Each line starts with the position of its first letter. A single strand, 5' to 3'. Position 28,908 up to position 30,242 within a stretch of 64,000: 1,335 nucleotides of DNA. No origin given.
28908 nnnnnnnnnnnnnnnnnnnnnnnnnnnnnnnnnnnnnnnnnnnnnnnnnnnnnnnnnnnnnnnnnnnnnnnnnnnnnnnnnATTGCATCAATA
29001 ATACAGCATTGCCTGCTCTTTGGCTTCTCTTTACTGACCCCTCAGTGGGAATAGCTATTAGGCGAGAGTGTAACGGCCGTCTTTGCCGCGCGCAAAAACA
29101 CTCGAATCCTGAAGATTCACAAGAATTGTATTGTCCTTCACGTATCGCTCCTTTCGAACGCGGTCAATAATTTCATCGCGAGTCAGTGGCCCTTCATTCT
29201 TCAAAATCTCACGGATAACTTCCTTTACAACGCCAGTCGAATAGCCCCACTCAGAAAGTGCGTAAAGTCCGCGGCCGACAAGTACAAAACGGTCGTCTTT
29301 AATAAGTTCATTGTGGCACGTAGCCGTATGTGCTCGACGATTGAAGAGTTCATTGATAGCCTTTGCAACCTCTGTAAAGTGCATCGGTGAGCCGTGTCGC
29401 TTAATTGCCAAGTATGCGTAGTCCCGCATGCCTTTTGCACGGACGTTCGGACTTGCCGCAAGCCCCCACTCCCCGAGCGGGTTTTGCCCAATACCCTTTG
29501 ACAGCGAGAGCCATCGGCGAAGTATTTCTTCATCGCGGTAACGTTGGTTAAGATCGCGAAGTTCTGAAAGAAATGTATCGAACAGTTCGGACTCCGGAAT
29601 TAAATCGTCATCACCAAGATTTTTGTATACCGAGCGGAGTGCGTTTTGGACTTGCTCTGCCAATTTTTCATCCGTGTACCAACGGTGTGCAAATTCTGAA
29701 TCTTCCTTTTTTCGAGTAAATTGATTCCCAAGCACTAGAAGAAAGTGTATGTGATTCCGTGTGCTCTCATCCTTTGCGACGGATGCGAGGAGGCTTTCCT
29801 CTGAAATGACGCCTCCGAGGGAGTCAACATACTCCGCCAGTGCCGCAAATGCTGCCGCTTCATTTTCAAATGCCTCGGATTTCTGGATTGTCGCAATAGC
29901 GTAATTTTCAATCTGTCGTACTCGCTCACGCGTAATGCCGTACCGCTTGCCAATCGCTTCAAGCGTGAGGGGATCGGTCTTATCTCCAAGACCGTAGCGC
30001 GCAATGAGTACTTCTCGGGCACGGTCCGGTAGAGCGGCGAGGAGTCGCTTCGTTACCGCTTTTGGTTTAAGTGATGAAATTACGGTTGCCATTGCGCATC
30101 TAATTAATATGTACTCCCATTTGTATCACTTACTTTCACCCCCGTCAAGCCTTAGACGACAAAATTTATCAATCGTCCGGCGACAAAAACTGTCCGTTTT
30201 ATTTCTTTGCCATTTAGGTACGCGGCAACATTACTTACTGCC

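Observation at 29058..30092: Unusual DNA-binding architecture: sigma-70 region 4 at the N-terminus followed by tandem HARE-HTH domains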

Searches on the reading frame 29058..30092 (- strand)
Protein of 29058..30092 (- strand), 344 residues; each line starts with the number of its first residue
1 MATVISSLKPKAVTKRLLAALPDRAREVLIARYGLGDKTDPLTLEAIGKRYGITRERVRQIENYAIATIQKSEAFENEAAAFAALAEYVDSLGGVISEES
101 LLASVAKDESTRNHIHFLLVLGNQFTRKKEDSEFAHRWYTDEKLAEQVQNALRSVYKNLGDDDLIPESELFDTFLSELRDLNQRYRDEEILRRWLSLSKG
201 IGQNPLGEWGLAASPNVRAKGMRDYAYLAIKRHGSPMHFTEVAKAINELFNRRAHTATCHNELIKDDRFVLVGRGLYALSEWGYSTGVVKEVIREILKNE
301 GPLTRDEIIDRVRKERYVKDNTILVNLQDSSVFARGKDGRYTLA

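Call 3: search_protein_families(library=pfam, proteins=[window:29058-30092:-], max_evalue=1)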
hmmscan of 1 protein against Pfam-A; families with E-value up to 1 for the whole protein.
window:29058-30092:- (344 aa): 9 families
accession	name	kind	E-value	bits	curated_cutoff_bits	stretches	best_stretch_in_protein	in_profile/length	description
PF04545.22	Sigma70_r4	-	8.7e-16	57.6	24.1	1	17-70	1-49/50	Sigma-70, region 4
PF05066.19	HARE-HTH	-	8.7e-09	36.1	25.9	2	224-282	5-71/71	HB1, ASXL, restriction endonuclease HTH domain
PF11784.13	DUF3320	-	9e-06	26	25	1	285-314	8-37/50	Protein of unknown function (DUF3320)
PF24706.1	DUF7669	-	0.017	15.8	23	1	288-332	5-50/75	Domain of unknown function (DUF7669)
PF00667.26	FAD_binding_1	-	0.088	12.8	32.3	1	44-130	59-145/222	FAD binding domain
PF09894.15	MJ0548_N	-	0.11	12.4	26.8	1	116-160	118-161/196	Connectase MJ0548-like, N-terminal domain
PF08281.18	Sigma70_r4_2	-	0.12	12.5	25.7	1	16-36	6-26/54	Sigma-70, region 4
PF12644.12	DUF3782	-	0.15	12.7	24.4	0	43-58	30-45/78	Protein of unknown function (DUF3782)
PF00486.34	Trans_reg_C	-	0.17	12.4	26.2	0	300-326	22-49/77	Transcriptional regulatory protein, C terminal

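Call 4: search_protein_families(library=ncbifam, proteins=[window:29058-30092:-], max_evalue=1)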
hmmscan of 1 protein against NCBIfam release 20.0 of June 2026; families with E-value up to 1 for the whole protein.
window:29058-30092:- (344 aa): 29 families (the best 25 are shown)
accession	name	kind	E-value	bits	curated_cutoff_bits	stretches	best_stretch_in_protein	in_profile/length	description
NF041931.2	MzaA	equivalog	3.2e-16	59.3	800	1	11-91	644-716/726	MZA anti-phage system associated sigma-70 family RNA polymerase sigma factor MzaA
NF004208.0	PRK05658.1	equivalog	3.3e-14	52.8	555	1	11-70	559-617/631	RNA polymerase sigma factor RpoD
TIGR02393.1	RpoD_Cterm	equivalog_domain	7.7e-13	48.6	354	1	14-72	170-227/238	RNA polymerase sigma factor RpoD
TIGR02394.1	rpoS_proteo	equivalog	9.2e-12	45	378.7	1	11-71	213-272/285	RNA polymerase sigma factor RpoS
NF005920.0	PRK07921.1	subfamily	2.1e-11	43.4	464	1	3-74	250-319/328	RNA polymerase sigma factor SigB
NF005642.0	PRK07405.1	subfamily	3.5e-11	42.9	524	1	14-75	251-311/318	RNA polymerase sigma factor SigD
NF004562.0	PRK05901.1-4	equivalog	8e-11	41.1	779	1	3-71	477-542/571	RNA polymerase sigma factor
NF004207.0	PRK05657.1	equivalog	8.9e-11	41.7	394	1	13-71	258-315/329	RNA polymerase sigma factor RpoS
NF004566.0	PRK05901.2-4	equivalog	1.7e-10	40.7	531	1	20-71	381-432/448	RNA polymerase sigma factor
TIGR02997.1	Sig70-cyanoRpoD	subfamily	2e-10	40.4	384.5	1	15-69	244-297/298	RNA polymerase sigma factor, RpoD/SigA family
NF004561.0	PRK05901.1-3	equivalog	4.9e-10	39.1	582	1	15-68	470-522/537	RNA polymerase sigma factor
NF006666.0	PRK09210.1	equivalog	6.3e-10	38.9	572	1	15-70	303-357/370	RNA polymerase sigma factor RpoD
TIGR02937.1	sigma70-ECF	superfamily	8.5e-10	38.5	42.9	1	16-71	113-163/165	sigma-70 family RNA polymerase sigma factor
NF005643.0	PRK07406.1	equivalog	1.9e-09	37.1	500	1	16-69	331-383/397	RNA polymerase sigma factor RpoD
NF004615.0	PRK05949.1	subfamily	2.9e-09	36.3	530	1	15-74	261-319/327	RNA polymerase sigma factor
TIGR04567.1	RNAP_delt_lowGC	equivalog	1.3e-06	28.5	42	1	221-290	4-78/83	DNA-directed RNA polymerase subunit delta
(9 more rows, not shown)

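Call 6: find_homologous_proteins(query=window:29058-30092:-)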
Query window:29058-30092:- (344 aa): 8000 proteins with E <= 0.001 among 8000 candidates; the best 120 are listed.
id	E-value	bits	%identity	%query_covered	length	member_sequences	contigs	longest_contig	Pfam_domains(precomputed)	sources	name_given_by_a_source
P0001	2.9e-223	758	100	100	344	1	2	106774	PF11784.14,PF04545.23,PF05066.20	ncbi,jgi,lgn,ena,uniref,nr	ncbi:hypothetical protein COU17_00355 [Candidatus Kaiserbacteria bacterium CG10_big_fil_rev_8_21_14_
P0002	4.1e-209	711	93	100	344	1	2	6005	PF04545.23,PF05066.20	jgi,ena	-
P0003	9.0e-165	566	73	98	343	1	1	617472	PF04545.23,PF05066.20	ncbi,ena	-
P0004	2.0e-164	564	75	98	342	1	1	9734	PF04545.23,PF05066.20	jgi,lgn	jgi:hypothetical protein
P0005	1.7e-163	561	72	98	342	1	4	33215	PF04545.23,PF05066.20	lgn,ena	-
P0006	6.1e-163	560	74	98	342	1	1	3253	PF04545.23,PF05066.20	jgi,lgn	jgi:hypothetical protein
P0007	4.8e-162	557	72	100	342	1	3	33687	PF04545.23,PF05066.20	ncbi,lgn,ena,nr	ncbi:MAG: hypothetical protein ISR99_00675 [Parcubacteria group bacterium]|nr:hypothetical protein [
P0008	5.1e-162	557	70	98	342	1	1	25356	PF04545.23,PF05066.20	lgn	-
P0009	6.6e-162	556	71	98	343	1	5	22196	PF04545.23,PF05066.20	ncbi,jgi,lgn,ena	ncbi:MAG TPA: sigma factor-like helix-turn-helix DNA-binding protein [Candidatus Paceibacterota bact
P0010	9.2e-162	556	71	98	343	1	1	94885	PF04545.23,PF05066.20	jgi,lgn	jgi:DNA-directed RNA polymerase delta subunit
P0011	4.4e-161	553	71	100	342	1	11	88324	PF04545.23,PF05066.20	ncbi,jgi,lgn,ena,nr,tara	ncbi:MAG: sigma factor-like helix-turn-helix DNA-binding protein [Candidatus Pacebacteria bacterium]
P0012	1.1e-159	549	69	100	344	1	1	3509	PF04545.23,PF05066.20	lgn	-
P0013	2.0e-159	548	70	98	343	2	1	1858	PF04545.23,PF05066.20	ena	-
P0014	2.2e-159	548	72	99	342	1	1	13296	PF04545.23,PF05066.20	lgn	-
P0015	2.2e-159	548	71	99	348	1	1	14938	PF04545.23,PF05066.20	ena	-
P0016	3.0e-159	547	71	100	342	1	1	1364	PF04545.23,PF05066.20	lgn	-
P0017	7.5e-159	546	70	98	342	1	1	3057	PF04545.23,PF05066.20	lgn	-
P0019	3.7e-158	544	70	98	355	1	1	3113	PF04545.23,PF05066.20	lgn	-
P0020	1.1e-157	542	70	98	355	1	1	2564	PF04545.23,PF05066.20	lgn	-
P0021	1.1e-157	542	70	100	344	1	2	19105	PF04545.23,PF05066.20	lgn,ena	-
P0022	1.7e-157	542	70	98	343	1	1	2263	PF04545.23,PF05066.20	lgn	-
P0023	2.9e-157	541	70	98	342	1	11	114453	PF04545.23,PF05066.20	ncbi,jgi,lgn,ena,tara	jgi:hypothetical protein|tara:strand:+ start:37423 stop:38451 length:1029 start_codon:yes stop_codon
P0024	3.6e-157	541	69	98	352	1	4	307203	PF04545.23,PF05066.20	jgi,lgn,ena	-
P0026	8.9e-157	539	70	98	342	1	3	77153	PF04545.23,PF05066.20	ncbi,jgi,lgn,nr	ncbi:hypothetical protein HQ403_02600 [Candidatus Kaiserbacteria bacterium]|nr:hypothetical protein 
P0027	1.3e-156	539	70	98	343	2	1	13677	PF04545.23,PF05066.20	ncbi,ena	-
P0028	2.0e-156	538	69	98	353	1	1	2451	PF04545.23,PF05066.20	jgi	jgi:hypothetical protein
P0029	2.5e-156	538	69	98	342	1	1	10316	PF04545.23,PF05066.20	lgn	-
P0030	4.3e-156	537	70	99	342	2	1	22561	PF04545.23,PF05066.20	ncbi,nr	ncbi:hypothetical protein HYW58_03160 [Candidatus Kaiserbacteria bacterium]|nr:hypothetical protein 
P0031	5.6e-156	537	69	98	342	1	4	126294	PF04545.23,PF05066.20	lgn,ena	-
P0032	5.8e-156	537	70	98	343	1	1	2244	PF04545.23,PF05066.20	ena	-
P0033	5.9e-156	537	70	98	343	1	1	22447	PF04545.23,PF05066.20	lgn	-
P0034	9.1e-156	536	68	98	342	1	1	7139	PF04545.23,PF05066.20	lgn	-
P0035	1.0e-155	536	67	99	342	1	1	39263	PF04545.23,PF05066.20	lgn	-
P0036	1.4e-155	535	69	100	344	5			PF04545.23,PF05066.20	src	-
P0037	2.6e-155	535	69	98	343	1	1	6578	PF04545.23,PF05066.20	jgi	jgi:hypothetical protein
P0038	2.7e-155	534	70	98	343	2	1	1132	PF04545.23,PF05066.20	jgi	-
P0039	3.0e-155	534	70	98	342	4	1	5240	PF04545.23,PF05066.20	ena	-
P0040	3.5e-155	534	69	98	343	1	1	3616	PF04545.23,PF05066.20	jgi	-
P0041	5.4e-155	533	69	100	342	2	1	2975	PF04545.23,PF05066.20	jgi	jgi:Sigma-70, region 4/HB1, ASXL, restriction endonuclease HTH domain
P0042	8.5e-155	533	68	98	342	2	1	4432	PF04545.23,PF05066.20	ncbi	-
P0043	1.2e-154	532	69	97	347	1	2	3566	PF04545.23,PF05066.20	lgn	-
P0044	1.4e-154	532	69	98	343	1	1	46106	PF04545.23,PF05066.20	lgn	-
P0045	2.2e-154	531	70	98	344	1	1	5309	PF04545.23,PF05066.20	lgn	-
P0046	3.5e-154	531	68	98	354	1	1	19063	PF04545.23,PF05066.20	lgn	-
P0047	5.9e-154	530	66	98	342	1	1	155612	PF04545.23,PF05066.20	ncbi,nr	ncbi:MAG: hypothetical protein OQJ98_01990 [Candidatus Pacebacteria bacterium]|nr:hypothetical prote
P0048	7.3e-154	530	67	98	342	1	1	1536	PF04545.23,PF05066.20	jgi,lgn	-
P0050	1.1e-153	529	70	98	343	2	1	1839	PF04545.23,PF05066.20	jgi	-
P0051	1.3e-153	529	67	98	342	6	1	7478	PF04545.23,PF05066.20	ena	-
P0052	1.4e-153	529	67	100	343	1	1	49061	PF04545.23,PF05066.20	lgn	-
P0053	1.6e-153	529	66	99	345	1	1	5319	PF04545.23,PF05066.20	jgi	jgi:hypothetical protein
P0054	1.9e-153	528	67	98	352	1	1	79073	PF04545.23,PF05066.20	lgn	-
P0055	2.0e-153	528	69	98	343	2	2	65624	PF04545.23,PF05066.20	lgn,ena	-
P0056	3.8e-153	527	69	98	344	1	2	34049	PF04545.23,PF05066.20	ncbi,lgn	-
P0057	4.0e-153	527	67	100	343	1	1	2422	PF04545.23,PF05066.20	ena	-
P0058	4.2e-153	527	70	98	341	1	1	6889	PF04545.23,PF05066.20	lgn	-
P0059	4.7e-153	527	68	98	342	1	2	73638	PF04545.23,PF05066.20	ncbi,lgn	ncbi:MAG: sigma factor-like helix-turn-helix DNA-binding protein [Candidatus Paceibacterota bacteriu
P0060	5.0e-153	527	70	97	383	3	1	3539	PF04545.23,PF05066.20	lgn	-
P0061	5.4e-153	527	69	100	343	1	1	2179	PF04545.23,PF05066.20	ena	-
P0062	6.5e-153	527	68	98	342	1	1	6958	PF04545.23,PF05066.20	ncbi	-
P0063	8.3e-153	526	69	100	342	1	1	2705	PF04545.23,PF05066.20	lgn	-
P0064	8.3e-153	526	67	98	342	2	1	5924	PF04545.23,PF05066.20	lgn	-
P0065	1.1e-152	526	69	98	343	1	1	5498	PF04545.23,PF05066.20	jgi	-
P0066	1.1e-152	526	67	98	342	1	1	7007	PF04545.23,PF05066.20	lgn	-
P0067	1.2e-152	526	67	98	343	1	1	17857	PF04545.23,PF05066.20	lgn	-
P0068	1.2e-152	526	69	98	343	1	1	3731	PF04545.23,PF05066.20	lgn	-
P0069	1.5e-152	525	69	98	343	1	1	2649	PF04545.23,PF05066.20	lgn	-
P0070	2.1e-152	525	69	98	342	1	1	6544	PF04545.23,PF05066.20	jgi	-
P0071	2.2e-152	525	69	98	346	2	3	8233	PF04545.23,PF05066.20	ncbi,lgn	-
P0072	3.5e-152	524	69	98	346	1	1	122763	PF04545.23,PF05066.20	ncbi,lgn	-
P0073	3.5e-152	524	67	98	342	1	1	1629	PF04545.23,PF05066.20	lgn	-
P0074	3.8e-152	524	67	98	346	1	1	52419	PF04545.23,PF05066.20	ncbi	-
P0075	3.8e-152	524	66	98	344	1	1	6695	PF04545.23,PF05066.20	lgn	-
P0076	4.5e-152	524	66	98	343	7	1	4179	PF04545.23,PF05066.20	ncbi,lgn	-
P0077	4.5e-152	524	68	98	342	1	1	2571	PF04545.23,PF05066.20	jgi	-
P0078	4.8e-152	524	66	98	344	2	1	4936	PF04545.23,PF05066.20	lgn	-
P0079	4.8e-152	524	67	98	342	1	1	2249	PF04545.23,PF05066.20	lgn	-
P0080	6.5e-152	523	67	100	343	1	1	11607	PF04545.23,PF05066.20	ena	-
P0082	9.0e-152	523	67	98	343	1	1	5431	PF04545.23,PF05066.20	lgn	-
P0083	1.1e-151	523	67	98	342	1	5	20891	PF04545.23,PF05066.20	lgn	-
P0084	1.6e-151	522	67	98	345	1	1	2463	PF04545.23,PF05066.20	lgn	-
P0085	1.9e-151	522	67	98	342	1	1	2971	PF04545.23,PF05066.20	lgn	-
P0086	2.9e-151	521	66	98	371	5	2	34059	PF04545.23,PF05066.20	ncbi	-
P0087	4.2e-151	521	66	100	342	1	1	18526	PF04545.23,PF05066.20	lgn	-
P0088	4.2e-151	521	66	98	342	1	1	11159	PF04545.23,PF05066.20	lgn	-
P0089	6.2e-151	520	66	99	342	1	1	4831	PF04545.23,PF05066.20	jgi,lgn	-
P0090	6.5e-151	520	67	98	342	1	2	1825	PF04545.23,PF05066.20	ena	-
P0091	6.6e-151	520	68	98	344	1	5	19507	PF04545.23,PF05066.20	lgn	-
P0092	1.1e-150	519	70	95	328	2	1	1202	PF04545.23,PF05066.20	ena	-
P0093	1.4e-150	519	67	98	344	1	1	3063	PF04545.23,PF05066.20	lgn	-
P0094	1.7e-150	519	67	97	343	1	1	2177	PF04545.23,PF05066.20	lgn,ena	-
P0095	1.7e-150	519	67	100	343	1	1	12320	PF04545.23,PF05066.20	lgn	-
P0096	1.9e-150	519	67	100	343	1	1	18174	PF04545.23,PF05066.20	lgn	-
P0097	2.9e-150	518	66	98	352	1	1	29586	PF04545.23,PF05066.20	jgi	jgi:hypothetical protein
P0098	3.8e-150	518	66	98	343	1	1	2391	PF04545.23,PF05066.20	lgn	-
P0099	4.2e-150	517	66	100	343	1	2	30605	PF04545.23,PF05066.20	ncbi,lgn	-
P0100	4.8e-150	517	67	98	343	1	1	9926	PF04545.23,PF05066.20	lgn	-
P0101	5.4e-150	517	66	98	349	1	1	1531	PF04545.23,PF05066.20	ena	-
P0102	5.6e-150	517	68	98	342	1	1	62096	PF04545.23,PF05066.20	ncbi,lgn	ncbi:MAG: sigma factor-like helix-turn-helix DNA-binding protein [Candidatus Paceibacterota bacteriu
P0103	5.9e-150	517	66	98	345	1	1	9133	PF04545.23,PF05066.20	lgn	-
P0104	6.4e-150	517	67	98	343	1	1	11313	PF04545.23,PF05066.20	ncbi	-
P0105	6.7e-150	517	64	100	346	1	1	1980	PF04545.23,PF05066.20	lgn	-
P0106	1.1e-149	516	67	98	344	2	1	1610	PF04545.23,PF05066.20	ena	-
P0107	1.2e-149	516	66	98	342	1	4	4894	PF04545.23,PF05066.20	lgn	-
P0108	1.3e-149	516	67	99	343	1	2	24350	PF04545.23,PF05066.20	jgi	-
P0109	1.3e-149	516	65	99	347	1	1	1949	PF04545.23,PF05066.20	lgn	-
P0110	1.4e-149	516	66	98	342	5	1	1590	PF04545.23,PF05066.20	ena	-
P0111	2.5e-149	515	65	98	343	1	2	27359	PF04545.23,PF05066.20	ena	-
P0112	2.5e-149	515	66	98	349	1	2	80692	PF04545.23,PF05066.20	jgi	-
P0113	2.5e-149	515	64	100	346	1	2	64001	PF04545.23,PF05066.20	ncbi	-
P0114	2.8e-149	515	66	100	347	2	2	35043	PF04545.23,PF05066.20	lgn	-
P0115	3.1e-149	515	66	98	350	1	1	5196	PF04545.23,PF05066.20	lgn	-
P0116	3.4e-149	514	63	100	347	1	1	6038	PF04545.23,PF05066.20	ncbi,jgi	jgi:hypothetical protein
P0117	4.3e-149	514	67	98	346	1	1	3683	PF04545.23,PF05066.20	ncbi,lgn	-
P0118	5.3e-149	514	66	98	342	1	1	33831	PF04545.23,PF05066.20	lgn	-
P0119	6.2e-149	514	65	100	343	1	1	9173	PF04545.23,PF05066.20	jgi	jgi:hypothetical protein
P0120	7.0e-149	513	65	100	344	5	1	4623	PF04545.23,PF05066.20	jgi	-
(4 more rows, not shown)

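Call 15: find_encoding_contigs(protein=P0003, flank=6000, max_places=2)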
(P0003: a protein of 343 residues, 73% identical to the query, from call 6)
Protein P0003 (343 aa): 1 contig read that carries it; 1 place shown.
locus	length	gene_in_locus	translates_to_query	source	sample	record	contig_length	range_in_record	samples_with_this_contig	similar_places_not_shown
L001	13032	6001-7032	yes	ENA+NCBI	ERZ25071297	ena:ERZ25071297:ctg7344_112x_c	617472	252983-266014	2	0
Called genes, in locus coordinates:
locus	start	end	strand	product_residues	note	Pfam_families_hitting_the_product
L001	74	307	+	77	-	-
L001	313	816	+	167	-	-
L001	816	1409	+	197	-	PF02525:Flavodoxin_2, PF03358:FMN_red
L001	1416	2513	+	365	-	PF01926:MMR_HSR1, PF02421:FeoB_N (weak), PF06071:YchF-GTPase_C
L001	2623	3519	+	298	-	PF18920:DUF5671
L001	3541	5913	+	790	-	PF00133:tRNA-synt_1, PF09334:tRNA-synt_1g, PF13603:tRNA-synt_1_2, PF00133:tRNA-synt_1, PF08264:Anticodon_1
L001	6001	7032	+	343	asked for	PF04545:Sigma70_r4, PF05066:HARE-HTH (faint)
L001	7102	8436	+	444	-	PF26449:DUF8128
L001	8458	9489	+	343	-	PF02618:YceG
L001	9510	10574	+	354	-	PF03054:tRNA_Me_trans, PF20259:tRNA_Me_trans_M, PF20258:tRNA_Me_trans_C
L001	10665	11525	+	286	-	PF03477:ATP-cone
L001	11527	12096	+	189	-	PF23951:DUF7282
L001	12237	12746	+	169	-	PF02308:MgtC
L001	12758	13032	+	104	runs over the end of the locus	PF01906:YbjQ_1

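Call 16: find_encoding_contigs(protein=P0024, flank=6000, max_places=2)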
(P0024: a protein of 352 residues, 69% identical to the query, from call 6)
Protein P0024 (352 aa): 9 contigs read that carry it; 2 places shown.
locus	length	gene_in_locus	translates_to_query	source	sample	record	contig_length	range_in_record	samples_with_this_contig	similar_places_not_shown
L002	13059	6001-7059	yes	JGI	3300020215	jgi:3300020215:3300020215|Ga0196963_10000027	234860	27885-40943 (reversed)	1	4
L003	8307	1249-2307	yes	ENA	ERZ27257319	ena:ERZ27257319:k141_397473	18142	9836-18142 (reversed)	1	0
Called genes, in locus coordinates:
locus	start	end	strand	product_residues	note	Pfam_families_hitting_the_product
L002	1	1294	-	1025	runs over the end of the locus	PF00873:ACR_tran, PF02355:SecD_SecF_C (weak)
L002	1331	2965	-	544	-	PF25967:RND-MFP_C (faint), PF25989:YknX_C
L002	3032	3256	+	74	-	-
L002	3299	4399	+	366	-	PF01926:MMR_HSR1, PF02421:FeoB_N, PF06071:YchF-GTPase_C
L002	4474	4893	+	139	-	-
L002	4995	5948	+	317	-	PF18920:DUF5671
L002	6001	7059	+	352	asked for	PF04545:Sigma70_r4, PF05066:HARE-HTH (faint)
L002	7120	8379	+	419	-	PF26449:DUF8128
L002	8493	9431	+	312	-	PF02618:YceG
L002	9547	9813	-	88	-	-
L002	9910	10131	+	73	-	-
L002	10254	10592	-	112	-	-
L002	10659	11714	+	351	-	PF02540:NAD_synthase, PF03054:tRNA_Me_trans, PF20259:tRNA_Me_trans_M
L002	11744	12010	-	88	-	-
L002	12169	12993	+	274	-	PF03477:ATP-cone, PF04471:Mrr_cat (faint)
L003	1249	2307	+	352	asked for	PF04545:Sigma70_r4, PF05066:HARE-HTH (faint)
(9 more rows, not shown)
